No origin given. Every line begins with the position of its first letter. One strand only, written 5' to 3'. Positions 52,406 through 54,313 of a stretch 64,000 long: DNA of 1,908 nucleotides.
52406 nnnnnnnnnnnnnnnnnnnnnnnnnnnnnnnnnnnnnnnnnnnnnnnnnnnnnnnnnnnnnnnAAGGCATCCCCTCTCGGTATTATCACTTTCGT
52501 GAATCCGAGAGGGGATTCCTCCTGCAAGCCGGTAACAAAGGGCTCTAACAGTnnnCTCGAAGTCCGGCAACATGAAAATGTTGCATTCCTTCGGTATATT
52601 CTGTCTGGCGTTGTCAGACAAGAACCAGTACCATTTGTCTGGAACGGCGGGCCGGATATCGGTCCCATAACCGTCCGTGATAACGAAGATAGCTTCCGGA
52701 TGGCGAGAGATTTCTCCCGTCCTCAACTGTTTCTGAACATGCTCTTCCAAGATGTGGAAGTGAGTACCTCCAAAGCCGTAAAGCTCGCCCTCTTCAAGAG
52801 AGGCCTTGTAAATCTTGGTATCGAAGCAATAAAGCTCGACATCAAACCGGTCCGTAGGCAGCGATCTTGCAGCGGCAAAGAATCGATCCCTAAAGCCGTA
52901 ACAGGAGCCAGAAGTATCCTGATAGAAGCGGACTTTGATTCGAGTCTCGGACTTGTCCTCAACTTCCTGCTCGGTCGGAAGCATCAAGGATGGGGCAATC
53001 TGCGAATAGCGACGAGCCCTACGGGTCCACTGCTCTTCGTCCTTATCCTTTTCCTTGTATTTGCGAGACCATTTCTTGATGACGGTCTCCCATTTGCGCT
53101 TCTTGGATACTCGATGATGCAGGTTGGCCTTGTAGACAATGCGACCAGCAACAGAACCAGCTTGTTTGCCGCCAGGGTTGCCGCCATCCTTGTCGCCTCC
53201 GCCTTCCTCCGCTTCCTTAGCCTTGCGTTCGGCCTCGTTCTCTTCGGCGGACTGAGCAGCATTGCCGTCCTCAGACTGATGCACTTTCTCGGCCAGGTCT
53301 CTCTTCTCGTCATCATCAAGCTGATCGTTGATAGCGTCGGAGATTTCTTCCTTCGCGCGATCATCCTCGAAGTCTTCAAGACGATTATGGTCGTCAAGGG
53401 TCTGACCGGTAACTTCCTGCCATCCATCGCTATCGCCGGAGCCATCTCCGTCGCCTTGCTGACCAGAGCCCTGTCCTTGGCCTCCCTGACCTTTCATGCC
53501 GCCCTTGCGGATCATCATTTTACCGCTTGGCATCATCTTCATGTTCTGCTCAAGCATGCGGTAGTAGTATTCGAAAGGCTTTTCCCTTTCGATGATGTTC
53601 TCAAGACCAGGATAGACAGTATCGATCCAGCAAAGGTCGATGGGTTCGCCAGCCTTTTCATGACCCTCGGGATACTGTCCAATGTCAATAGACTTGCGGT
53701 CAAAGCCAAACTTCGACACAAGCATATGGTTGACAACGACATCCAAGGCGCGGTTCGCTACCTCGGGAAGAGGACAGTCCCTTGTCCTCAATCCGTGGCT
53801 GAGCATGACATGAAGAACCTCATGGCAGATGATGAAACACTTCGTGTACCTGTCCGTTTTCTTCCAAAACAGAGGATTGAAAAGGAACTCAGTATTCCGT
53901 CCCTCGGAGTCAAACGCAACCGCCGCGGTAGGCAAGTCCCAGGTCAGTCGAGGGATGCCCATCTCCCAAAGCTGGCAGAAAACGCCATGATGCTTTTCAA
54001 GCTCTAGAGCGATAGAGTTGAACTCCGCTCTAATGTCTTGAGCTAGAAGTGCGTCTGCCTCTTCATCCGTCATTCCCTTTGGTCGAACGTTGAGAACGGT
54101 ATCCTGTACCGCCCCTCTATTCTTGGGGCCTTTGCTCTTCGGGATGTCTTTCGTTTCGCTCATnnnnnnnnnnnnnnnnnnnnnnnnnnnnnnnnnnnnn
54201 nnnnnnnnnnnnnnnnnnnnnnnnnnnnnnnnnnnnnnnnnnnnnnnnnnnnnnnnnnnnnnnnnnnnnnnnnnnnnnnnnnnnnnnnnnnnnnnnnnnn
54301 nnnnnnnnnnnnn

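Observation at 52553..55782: MoxR/CobS-like AAA+ ATPase paired with a VWA protein that carries an N-terminal HExxH metallopeptidase-like domain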

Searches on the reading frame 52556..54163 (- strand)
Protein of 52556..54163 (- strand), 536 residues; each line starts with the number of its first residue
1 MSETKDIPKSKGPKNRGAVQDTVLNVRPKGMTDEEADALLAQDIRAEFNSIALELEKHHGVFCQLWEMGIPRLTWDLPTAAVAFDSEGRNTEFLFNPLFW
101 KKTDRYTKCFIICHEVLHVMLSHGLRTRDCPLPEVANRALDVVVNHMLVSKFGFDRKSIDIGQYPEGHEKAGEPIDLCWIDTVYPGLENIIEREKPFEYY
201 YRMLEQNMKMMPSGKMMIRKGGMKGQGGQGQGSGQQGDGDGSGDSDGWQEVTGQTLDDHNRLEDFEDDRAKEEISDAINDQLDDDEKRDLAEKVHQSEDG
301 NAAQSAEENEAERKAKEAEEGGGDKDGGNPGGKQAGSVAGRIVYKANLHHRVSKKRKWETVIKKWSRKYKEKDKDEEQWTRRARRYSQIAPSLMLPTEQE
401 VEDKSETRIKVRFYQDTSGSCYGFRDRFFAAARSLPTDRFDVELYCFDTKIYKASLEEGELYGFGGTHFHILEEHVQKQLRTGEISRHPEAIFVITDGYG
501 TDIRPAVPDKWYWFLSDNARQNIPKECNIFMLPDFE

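Call 3: search_protein_families(library=pfam, proteins=[window:52556-54163:-], max_evalue=1)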
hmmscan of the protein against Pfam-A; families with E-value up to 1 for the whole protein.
window:52556-54163:- (536 aa): 1 family
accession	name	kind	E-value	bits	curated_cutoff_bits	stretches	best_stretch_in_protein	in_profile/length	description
PF13203.12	DUF2201_N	-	1.2e-05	25.6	23.2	1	85-274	39-157/271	Putative metallopeptidase domain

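Call 4: search_protein_families(library=phrogs, proteins=[window:52556-54163:-], max_evalue=0.01)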
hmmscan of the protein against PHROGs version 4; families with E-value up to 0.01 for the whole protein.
window:52556-54163:- (536 aa): 1 family
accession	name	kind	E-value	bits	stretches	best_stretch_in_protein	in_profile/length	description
phrog_1314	-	DNA, RNA and nucleotide metabolism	3.2e-33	116.4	1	68-520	36-379/394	HNH endonuclease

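Call 5: search_protein_families(library=ncbifam, proteins=[window:52556-54163:-], max_evalue=1)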
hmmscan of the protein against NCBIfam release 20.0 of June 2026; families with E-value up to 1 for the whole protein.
window:52556-54163:- (536 aa): 1 family
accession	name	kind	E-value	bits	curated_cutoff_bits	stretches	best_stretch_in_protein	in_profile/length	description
NF053636.1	DDHlcsCsdAPsy1082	equivalog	0.012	14.1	890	1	170-330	339-490/512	DEAD/DEAH box helicase CsdA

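Call 9: search_dna_similar(query=window:52556-54163:-, collection=phages, mode=protein, max_rows=30)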
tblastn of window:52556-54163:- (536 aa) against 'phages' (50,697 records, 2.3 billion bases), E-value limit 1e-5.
Records with a match: 2; places in all: 2; records where one place covers at least 80% of the query: 1.
Best place of each record, by identity: <60% 2.
By first word of the organism name: uncultured 1; Burkholderia 1.
By host as written in the record: - 1; Burkholderia 1.
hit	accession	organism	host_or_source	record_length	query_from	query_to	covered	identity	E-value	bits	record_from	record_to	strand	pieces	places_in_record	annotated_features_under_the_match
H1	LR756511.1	uncultured phage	metagenomic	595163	46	536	92%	36.1%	1e-80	281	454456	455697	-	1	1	record has no annotation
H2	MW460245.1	Burkholderia phage BCSR5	Burkholderia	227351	384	518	25%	30.8%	3e-8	63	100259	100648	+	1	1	hypothetical protein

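Call 11: find_homologous_proteins(query=window:52556-54163:-, max_evalue=0.001)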
Query window:52556-54163:- (536 aa): 841 proteins with E <= 0.001 among 8000 candidates; the best 120 are listed.
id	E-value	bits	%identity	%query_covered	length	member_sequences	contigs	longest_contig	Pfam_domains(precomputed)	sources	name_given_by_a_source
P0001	0.0e+0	1258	100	100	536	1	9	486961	PF13203.13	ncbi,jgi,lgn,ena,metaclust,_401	metaclust:\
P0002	2.1e-281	952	75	100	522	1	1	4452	PF13203.13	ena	-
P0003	1.2e-280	950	74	100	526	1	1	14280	PF13203.13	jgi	jgi:hypothetical protein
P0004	9.9e-270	914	71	100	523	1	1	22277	PF13203.13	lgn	-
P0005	1.5e-266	903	71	100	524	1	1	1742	PF13203.13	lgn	-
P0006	8.7e-266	901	72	97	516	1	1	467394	PF13203.13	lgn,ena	-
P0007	2.2e-264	896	70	100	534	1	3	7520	PF13203.13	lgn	-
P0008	3.9e-260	882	70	98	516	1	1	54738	PF13203.13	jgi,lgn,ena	-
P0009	2.1e-257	873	68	98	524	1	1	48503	PF13203.13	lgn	-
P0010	5.4e-225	766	60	99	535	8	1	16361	PF13203.13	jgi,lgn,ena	-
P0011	5.1e-223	760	61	98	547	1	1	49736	PF13203.13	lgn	-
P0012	1.4e-210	719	57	97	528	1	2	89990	PF13203.13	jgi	-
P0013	2.6e-159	550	48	98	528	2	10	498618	PF13203.13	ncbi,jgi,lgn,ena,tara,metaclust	tara:strand:- start:479318 stop:480904 length:1587 start_codon:yes stop_codon:yes gene_type:complete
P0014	1.1e-156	541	46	100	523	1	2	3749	-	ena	-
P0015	8.2e-155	535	46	100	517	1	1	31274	-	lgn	-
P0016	3.1e-154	533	46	97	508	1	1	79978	PF13203.13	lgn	-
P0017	1.5e-151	524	45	99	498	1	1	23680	PF13203.13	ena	-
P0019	1.4e-150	521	47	97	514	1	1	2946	PF13203.13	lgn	-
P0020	4.3e-150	519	49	95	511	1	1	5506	PF13203.13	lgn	-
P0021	3.2e-148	513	46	94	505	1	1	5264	PF13203.13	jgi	-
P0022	5.3e-148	512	46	100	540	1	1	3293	PF13203.13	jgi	-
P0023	2.5e-140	487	44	97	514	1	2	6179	PF13203.13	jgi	-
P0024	5.2e-136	473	46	94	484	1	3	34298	PF13203.13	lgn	-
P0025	1.4e-135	471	44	94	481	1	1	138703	PF13203.13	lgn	-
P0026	2.3e-126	441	44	96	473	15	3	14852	PF13203.13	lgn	-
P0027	1.2e-125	438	44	96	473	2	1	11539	PF13203.13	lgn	-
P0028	1.6e-125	438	43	97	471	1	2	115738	PF13203.13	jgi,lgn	-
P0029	3.9e-124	433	44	94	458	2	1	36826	PF13203.13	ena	-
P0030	3.6e-123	430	42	98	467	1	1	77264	PF13203.13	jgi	-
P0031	3.6e-123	430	42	98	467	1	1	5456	PF13203.13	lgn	-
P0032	1.7e-120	421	42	94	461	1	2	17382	PF13203.13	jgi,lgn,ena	jgi:hypothetical protein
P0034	2.8e-117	411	41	95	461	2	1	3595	PF13203.13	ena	-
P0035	1.2e-115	405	44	91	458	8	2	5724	PF13203.13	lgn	-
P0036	1.4e-115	405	42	94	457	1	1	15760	PF13203.13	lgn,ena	-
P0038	2.4e-113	398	40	95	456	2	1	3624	PF13203.13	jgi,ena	jgi:predicted metal-dependent peptidase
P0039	2.2e-112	395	43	91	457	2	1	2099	PF13203.13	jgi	jgi:predicted metal-dependent peptidase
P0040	5.0e-112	393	42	93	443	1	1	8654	PF13203.13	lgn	-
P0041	1.2e-110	389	58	38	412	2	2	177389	PF13203.13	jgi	-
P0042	1.6e-109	385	40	91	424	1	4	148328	PF13203.13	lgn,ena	-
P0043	6.2e-109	383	42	91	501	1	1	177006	PF13203.13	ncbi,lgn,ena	-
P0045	1.5e-106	375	43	91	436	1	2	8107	PF13203.13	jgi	jgi:predicted metal-dependent peptidase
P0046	1.5e-106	375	42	94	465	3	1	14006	PF13203.13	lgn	-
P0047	2.2e-106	375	39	92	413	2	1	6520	PF13203.13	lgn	-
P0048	5.4e-106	374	40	94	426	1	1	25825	PF13203.13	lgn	-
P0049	7.0e-106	373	40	91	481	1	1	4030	PF13203.13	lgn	-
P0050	7.4e-106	373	40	91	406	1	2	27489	PF13203.13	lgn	-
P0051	2.0e-105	372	39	91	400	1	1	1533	PF13203.13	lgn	-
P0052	2.2e-105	372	40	91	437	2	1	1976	PF13203.13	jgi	jgi:predicted metal-dependent peptidase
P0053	2.2e-105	371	39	98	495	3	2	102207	PF13203.13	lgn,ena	-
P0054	3.3e-105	371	39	96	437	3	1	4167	PF13203.13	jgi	-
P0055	3.5e-105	371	43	91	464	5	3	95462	PF13203.13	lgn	-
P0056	4.7e-105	370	40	91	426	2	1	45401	PF13203.13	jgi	jgi:predicted metal-dependent peptidase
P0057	5.5e-105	370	41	91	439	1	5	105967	PF13203.13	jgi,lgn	jgi:predicted metal-dependent peptidase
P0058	6.2e-105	370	42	91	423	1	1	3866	PF13203.13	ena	-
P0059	6.2e-105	370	41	91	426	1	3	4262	PF13203.13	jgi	jgi:predicted metal-dependent peptidase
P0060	7.6e-105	370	40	91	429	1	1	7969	PF13203.13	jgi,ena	-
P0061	8.2e-105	370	40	91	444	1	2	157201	PF13203.13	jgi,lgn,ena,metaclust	metaclust:\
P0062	1.3e-104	369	41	91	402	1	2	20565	PF13203.13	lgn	-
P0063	1.4e-104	369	40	91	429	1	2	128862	PF13203.13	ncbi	-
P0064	1.5e-104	369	40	91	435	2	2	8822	PF13203.13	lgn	-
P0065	1.7e-104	369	40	91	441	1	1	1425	PF13203.13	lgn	-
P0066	1.9e-104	368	42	90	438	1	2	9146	PF13203.13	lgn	-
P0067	3.3e-104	368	41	91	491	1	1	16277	PF13203.13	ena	-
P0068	3.5e-104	368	41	92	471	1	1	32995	PF13203.13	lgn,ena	-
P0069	3.8e-104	367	37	91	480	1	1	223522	PF13203.13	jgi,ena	jgi:hypothetical protein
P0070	3.9e-104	367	42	91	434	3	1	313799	PF13203.13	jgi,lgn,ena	-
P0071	7.6e-104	366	40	91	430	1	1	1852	PF13203.13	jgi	jgi:predicted metal-dependent peptidase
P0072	7.8e-104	366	38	91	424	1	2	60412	PF13203.13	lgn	-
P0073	1.0e-103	366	38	91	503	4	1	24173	PF13203.13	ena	-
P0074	1.5e-103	365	42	91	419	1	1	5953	PF13203.13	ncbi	-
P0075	1.6e-103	365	40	91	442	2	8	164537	PF13203.13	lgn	-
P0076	2.3e-103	365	42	92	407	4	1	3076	PF13203.13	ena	-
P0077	2.3e-103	365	42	91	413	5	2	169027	PF13203.13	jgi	jgi:hypothetical protein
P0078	2.8e-103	365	40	91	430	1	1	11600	PF13203.13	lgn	-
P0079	3.9e-103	364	40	91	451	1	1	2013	PF13203.13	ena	-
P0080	4.2e-103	364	39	93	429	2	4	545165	PF13203.13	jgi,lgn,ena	-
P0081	4.5e-103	364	41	91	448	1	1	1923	PF13203.13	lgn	-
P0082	4.7e-103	364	39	92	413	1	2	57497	PF13203.13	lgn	-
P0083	5.1e-103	364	38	97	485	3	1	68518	PF13203.13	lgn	-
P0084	7.7e-103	363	40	91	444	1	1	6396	PF13203.13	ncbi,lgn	-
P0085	9.2e-103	363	40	91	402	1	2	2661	PF13203.13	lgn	-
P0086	9.2e-103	363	39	91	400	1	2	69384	PF13203.13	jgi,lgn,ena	jgi:predicted metal-dependent peptidase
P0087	1.0e-102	363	41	91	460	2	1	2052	PF13203.13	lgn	-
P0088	1.1e-102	363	39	97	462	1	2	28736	PF13203.13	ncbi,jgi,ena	jgi:hypothetical protein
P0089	1.3e-102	362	41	91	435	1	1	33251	PF13203.13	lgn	-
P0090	2.3e-102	362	41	91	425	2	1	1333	PF13203.13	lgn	-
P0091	3.7e-102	361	37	100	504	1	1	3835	PF13203.13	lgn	-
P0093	8.9e-102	360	40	92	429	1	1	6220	PF13203.13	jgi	jgi:hypothetical protein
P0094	9.1e-102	360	39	91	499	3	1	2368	PF13203.13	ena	-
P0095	1.1e-101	359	40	91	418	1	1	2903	PF13203.13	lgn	-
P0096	1.2e-101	359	40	92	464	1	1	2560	PF13203.13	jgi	jgi:hypothetical protein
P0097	1.3e-101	359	41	91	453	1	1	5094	PF13203.13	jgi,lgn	jgi:predicted metal-dependent peptidase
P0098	1.4e-101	359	41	91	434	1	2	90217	PF13203.13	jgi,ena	jgi:predicted metal-dependent peptidase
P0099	2.0e-101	358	41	92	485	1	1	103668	PF13203.13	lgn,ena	-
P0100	2.9e-101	358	41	91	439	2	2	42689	PF13203.13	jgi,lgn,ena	jgi:predicted metal-dependent peptidase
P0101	3.3e-101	358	39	91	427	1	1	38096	PF13203.13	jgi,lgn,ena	-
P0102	3.4e-101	358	39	92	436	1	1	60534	PF13203.13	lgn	-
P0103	4.8e-101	357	41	91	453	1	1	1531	PF13203.13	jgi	jgi:hypothetical protein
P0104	5.7e-101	357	41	92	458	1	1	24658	PF13203.13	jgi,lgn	jgi:hypothetical protein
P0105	6.7e-101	357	41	91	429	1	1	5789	PF13203.13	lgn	-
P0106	7.0e-101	357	42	91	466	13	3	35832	PF13203.13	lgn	-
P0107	7.2e-101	357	38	91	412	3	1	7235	PF13203.13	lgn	-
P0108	7.6e-101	357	41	91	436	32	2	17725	PF13203.13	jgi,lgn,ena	jgi:predicted metal-dependent peptidase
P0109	7.7e-101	357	40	92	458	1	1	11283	PF13203.13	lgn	-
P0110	8.3e-101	356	40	91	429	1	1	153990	PF13203.13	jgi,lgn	-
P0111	8.5e-101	356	37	93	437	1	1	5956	PF13203.13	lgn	-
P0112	9.5e-101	356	40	91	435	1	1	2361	PF13203.13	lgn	-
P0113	9.9e-101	356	39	91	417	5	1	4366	PF13203.13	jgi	-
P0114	1.0e-100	356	41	91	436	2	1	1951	PF13203.13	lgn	-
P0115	1.1e-100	356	41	91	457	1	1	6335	PF13203.13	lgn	-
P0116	1.2e-100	356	41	91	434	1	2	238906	PF13203.13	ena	-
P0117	1.3e-100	356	41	91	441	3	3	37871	PF13203.13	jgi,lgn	jgi:predicted metal-dependent peptidase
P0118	1.3e-100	356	39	92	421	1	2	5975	PF13203.13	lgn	-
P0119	1.4e-100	356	41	92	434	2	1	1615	PF13203.13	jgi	jgi:predicted metal-dependent peptidase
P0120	1.5e-100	356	40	94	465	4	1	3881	PF13203.13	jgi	-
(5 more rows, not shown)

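Call 13: search_solved_structures(query=A1, max_evalue=10, show_alignments=3)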
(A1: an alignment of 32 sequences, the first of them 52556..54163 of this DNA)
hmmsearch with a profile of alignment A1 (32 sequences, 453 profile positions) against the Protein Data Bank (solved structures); distinct sequences matched with E-value up to 10: 4.
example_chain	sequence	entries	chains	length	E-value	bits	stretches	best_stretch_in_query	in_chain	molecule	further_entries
7x34_C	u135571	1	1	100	0.68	12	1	174-244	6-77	Zuotin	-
7nmq_A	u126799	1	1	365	0.97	11.5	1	132-217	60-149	Hemolysin BL lytic component L1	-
9ygm_Lh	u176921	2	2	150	2.2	10.3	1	214-273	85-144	60S ribosomal protein eL34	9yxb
3jb9_h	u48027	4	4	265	3.3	9.7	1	154-280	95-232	Pre-mRNA-splicing factor cwf15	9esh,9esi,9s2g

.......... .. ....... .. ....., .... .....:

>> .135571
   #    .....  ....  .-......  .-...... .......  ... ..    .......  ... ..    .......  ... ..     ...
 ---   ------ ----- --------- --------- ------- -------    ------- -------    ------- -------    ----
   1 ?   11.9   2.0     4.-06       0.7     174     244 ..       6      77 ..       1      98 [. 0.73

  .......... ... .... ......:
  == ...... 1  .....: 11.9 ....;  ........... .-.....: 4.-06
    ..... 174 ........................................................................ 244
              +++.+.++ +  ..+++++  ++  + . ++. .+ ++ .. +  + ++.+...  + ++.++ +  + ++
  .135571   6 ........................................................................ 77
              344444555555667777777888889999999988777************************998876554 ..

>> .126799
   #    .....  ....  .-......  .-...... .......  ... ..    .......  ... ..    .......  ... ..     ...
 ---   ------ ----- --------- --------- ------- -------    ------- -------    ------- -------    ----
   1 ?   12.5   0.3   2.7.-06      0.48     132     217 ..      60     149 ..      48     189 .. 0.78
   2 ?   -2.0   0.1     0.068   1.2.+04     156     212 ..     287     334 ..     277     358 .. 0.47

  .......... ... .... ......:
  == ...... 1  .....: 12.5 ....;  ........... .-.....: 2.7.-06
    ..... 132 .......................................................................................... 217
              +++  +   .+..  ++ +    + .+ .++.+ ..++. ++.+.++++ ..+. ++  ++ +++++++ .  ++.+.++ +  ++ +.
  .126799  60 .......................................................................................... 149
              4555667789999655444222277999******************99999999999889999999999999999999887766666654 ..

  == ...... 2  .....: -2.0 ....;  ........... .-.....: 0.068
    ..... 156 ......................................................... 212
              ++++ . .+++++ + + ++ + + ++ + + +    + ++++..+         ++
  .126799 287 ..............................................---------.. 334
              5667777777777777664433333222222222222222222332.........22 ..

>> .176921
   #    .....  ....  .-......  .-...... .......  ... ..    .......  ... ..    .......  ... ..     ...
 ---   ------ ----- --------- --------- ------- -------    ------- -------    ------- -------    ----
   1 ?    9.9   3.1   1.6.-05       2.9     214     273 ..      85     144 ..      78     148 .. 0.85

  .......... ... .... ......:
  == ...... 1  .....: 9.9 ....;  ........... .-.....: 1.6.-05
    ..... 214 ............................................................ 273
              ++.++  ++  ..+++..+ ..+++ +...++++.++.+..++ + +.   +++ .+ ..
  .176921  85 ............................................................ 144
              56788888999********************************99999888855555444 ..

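Call 15: search_protein_families(library=padloc, proteins=[window:52556-54163:-], max_evalue=0.1)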
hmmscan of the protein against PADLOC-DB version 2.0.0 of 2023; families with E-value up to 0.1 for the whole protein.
window:52556-54163:- (536 aa): 0 families

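Call 25: predict_structure(alignment_id=A1)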
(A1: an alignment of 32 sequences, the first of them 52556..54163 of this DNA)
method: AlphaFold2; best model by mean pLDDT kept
length: 536 residues; sequences in the alignment: 32
mean_pLDDT: 72.0   pTM: 0.54
mean pLDDT of the five models: 72.0, 71.2, 71.0, 68.8, 68.4
residues with pLDDT >= 90: 77; 70-90: 266; 50-70: 91; < 50: 102
segments of 3 or more residues with pLDDT < 50: 1-21, 224-244, 322-346, 348-356, 373-377, 392-406
pLDDT, mean of each block of 10 residues (from residue 1): 32 37 66 90 86 86 82 84 67 86 91 88 76 85 93 92 81 88 88 85 85 82 48 43 62 72 55 68 79 73 65 69 42 30 45 52 73 50 50 41 52 80 73 79 84 74 71 90 84 88 91 88 91 72
secondary structure, 60 per line:
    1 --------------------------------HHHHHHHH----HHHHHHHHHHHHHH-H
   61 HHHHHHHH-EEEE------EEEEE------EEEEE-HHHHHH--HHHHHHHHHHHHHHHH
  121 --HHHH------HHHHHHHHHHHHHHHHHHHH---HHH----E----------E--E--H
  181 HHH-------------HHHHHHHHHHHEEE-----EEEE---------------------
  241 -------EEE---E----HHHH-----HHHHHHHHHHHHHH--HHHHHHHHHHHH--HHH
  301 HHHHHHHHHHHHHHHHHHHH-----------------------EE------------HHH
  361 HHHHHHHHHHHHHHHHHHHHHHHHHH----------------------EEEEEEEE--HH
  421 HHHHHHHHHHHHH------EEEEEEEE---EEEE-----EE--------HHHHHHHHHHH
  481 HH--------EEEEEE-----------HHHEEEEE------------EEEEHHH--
elements in order: H33-40 H45-58 H60-68 E70-73 E80-84 E91-95 H97-102 H105-120 H123-126 H133-152 H180-183 H197-207 E208-210 E216-219 E248-250 H259-262 H268-281 H284-295 H298-320 H358-386 E409-416 H419-433 E440-447 E451-454 H470-482 E491-496 E511-515 E528-531

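Call 26: find_encoding_contigs(protein=P0001, flank=10000, max_places=4)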
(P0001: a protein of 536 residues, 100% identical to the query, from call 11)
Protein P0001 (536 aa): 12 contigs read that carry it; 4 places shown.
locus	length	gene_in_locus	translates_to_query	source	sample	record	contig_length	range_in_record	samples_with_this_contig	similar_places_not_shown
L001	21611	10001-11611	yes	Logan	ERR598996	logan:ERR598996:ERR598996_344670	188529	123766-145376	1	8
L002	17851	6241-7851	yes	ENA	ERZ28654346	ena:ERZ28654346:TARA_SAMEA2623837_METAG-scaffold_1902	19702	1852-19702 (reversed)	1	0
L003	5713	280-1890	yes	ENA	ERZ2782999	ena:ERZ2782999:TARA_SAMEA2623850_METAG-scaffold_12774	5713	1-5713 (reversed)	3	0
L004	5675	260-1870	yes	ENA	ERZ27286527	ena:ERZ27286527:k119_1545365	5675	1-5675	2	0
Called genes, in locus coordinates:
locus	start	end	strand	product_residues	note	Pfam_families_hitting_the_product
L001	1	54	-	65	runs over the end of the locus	-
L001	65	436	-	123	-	PF10686:YAcAr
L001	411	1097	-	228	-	-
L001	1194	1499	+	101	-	PF19846:DUF6321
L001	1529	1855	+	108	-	-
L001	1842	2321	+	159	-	-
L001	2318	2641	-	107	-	-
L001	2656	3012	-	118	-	-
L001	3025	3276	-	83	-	-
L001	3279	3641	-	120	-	-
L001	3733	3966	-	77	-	-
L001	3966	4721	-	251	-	PF00092:VWA (weak)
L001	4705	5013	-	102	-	-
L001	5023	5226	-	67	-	-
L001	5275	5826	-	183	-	-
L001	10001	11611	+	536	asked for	PF13203:DUF2201_N (faint)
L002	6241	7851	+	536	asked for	PF13203:DUF2201_N (faint)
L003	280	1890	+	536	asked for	PF13203:DUF2201_N (faint)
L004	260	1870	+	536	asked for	PF13203:DUF2201_N (faint)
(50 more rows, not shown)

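Call 30: find_encoding_contigs(protein=P0013, flank=6000, max_places=1)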
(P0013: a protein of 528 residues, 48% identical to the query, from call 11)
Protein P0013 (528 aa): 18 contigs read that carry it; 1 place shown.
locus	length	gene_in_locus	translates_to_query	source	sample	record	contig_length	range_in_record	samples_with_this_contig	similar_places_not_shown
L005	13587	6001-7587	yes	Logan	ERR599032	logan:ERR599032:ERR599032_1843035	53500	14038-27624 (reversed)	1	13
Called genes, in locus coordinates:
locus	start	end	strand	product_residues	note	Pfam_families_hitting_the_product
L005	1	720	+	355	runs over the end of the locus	-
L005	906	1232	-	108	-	-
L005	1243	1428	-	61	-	PF04324:Fer2_BFD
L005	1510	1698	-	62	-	-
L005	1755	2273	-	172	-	-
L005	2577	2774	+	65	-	-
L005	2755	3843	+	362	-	PF03951:Gln-synt_N, PF00120:Gln-synt_C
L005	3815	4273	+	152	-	PF00210:Ferritin, PF02915:Rubrerythrin (weak)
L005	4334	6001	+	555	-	-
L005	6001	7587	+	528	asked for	PF13203:DUF2201_N (weak)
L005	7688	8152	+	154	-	-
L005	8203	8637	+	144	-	-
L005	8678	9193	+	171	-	-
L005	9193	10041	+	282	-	PF02086:MethyltransfD12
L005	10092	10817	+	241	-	-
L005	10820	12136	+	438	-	-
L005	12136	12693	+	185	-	-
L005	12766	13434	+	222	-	-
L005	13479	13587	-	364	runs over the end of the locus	-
